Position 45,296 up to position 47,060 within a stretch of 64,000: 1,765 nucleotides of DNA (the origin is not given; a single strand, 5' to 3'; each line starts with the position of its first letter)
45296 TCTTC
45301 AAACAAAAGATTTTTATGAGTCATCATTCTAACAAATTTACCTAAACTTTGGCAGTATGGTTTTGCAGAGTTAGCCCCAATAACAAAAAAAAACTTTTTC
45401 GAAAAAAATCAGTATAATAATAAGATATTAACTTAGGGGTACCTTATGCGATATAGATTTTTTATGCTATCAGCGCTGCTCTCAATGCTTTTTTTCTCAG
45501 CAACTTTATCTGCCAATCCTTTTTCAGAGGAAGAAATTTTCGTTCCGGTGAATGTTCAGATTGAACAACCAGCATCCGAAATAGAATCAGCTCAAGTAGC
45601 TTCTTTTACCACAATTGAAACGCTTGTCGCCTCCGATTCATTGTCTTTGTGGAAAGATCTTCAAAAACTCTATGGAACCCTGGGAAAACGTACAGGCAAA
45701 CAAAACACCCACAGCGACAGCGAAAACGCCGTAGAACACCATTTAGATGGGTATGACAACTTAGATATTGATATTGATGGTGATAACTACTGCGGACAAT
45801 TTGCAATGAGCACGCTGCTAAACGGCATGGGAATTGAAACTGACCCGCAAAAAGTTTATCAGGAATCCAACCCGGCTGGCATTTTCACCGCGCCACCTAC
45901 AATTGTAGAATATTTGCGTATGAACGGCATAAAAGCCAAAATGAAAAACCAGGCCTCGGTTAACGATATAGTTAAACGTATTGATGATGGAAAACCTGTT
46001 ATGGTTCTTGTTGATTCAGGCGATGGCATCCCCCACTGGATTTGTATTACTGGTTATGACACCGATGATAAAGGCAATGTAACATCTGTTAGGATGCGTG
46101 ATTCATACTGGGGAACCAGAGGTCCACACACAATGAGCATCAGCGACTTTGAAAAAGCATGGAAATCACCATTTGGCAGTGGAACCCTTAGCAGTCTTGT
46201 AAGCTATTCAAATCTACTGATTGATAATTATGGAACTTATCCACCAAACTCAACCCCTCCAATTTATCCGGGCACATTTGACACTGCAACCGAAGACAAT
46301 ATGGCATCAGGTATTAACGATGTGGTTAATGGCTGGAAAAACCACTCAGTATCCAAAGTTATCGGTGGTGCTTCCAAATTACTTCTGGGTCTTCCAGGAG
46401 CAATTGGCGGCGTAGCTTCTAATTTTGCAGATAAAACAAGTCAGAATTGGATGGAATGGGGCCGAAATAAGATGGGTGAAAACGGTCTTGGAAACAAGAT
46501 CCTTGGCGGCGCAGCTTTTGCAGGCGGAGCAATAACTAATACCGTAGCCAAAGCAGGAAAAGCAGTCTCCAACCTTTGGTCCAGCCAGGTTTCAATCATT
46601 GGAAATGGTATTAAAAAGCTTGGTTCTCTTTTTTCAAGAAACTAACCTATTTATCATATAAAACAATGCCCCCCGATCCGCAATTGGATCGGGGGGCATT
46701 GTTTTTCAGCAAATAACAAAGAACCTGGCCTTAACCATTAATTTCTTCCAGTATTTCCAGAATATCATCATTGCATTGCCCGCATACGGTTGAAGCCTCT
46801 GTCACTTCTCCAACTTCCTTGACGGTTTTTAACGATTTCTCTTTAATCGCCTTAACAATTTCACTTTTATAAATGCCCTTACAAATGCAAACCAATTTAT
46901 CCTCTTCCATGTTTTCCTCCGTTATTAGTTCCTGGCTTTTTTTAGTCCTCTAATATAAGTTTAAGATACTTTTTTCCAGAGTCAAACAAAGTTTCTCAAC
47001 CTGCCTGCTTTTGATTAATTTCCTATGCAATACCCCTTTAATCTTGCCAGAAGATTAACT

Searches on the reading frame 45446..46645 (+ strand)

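Call 21: search_protein_families(library=pfam, proteins=[window:45446-46645:+], max_evalue=0.01)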
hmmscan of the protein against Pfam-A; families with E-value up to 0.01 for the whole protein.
window:45446-46645:+ (399 aa): 2 families
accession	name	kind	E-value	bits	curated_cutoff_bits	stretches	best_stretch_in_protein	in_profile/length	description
PF13529.12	Peptidase_C39_2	-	1.7e-08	35.6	24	1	112-220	12-142/143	Peptidase_C39 like family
PF11814.14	DUF3335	-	0.0013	18.7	25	1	155-206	103-157/206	Peptidase_C39 like family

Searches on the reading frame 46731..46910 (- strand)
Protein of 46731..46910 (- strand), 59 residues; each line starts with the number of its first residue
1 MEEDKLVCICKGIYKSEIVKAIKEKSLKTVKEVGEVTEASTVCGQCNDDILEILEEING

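Call 21: search_protein_families(library=pfam, proteins=[window:46731-46910:-], max_evalue=0.01)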
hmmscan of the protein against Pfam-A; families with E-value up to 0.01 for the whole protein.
window:46731-46910:- (59 aa): 1 family
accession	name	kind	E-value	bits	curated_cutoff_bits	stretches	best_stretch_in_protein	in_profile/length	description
PF04324.20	Fer2_BFD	-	4.7e-15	56.1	26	1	6-56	1-50/50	BFD-like [2Fe-2S] binding domain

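Call 57: find_encoding_contigs(protein=window:46731-46910:-, flank=10000, max_places=6)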
Protein window:46731-46910:- (59 aa): 1 contig read that carries it; 1 place shown.
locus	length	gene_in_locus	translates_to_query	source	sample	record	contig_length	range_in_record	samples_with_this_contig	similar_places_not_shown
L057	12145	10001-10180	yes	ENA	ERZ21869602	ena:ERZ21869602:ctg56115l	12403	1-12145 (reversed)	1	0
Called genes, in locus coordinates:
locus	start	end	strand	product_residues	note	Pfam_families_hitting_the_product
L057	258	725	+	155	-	PF00009:GTP_EFTU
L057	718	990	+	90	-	-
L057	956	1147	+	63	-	-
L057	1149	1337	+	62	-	PF03144:GTP_EFTU_D2, PF22042:EF-G_D2 (weak)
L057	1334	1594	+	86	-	PF14492:EFG_III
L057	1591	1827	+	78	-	PF03764:EFG_IV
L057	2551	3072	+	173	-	PF01012:ETF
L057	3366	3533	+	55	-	-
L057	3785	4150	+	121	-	PF00766:ETF_alpha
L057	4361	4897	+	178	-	PF01565:FAD_binding_4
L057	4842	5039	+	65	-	-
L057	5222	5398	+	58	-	-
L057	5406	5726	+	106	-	PF02913:FAD-oxidase_C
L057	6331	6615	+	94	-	-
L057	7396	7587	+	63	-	-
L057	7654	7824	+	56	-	-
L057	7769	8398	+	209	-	-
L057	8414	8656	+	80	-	-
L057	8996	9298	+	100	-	-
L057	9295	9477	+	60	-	-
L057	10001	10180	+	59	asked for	-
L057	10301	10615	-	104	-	-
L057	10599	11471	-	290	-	PF13529:Peptidase_C39_2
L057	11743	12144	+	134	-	?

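Call 110: list_cluster_members(proteins=[window:46731-46910:-, window:41473-42354:+, window:42363-44297:+, window:58813-60900:-, window:57893-58699:-, window:47015-50536:-])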
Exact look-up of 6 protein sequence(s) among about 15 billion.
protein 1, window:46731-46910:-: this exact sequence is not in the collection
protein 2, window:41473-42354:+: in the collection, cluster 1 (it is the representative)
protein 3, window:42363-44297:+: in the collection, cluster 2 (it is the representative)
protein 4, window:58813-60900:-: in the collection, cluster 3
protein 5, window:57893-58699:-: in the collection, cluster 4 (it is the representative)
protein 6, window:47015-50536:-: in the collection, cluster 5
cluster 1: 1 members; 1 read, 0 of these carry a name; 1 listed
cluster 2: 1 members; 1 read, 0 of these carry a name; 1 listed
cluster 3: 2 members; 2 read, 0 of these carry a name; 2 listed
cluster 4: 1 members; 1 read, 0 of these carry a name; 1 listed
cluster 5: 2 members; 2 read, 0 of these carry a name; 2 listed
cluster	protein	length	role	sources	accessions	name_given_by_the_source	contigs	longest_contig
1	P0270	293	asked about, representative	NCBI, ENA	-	-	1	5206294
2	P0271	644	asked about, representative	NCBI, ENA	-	-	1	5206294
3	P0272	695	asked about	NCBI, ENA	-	-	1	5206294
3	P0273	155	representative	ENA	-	-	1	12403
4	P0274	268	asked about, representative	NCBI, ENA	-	-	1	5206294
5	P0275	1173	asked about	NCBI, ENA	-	-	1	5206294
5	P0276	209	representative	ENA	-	-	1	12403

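Call 114: find_encoding_contigs(protein=P0275, flank=6000, max_places=2)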
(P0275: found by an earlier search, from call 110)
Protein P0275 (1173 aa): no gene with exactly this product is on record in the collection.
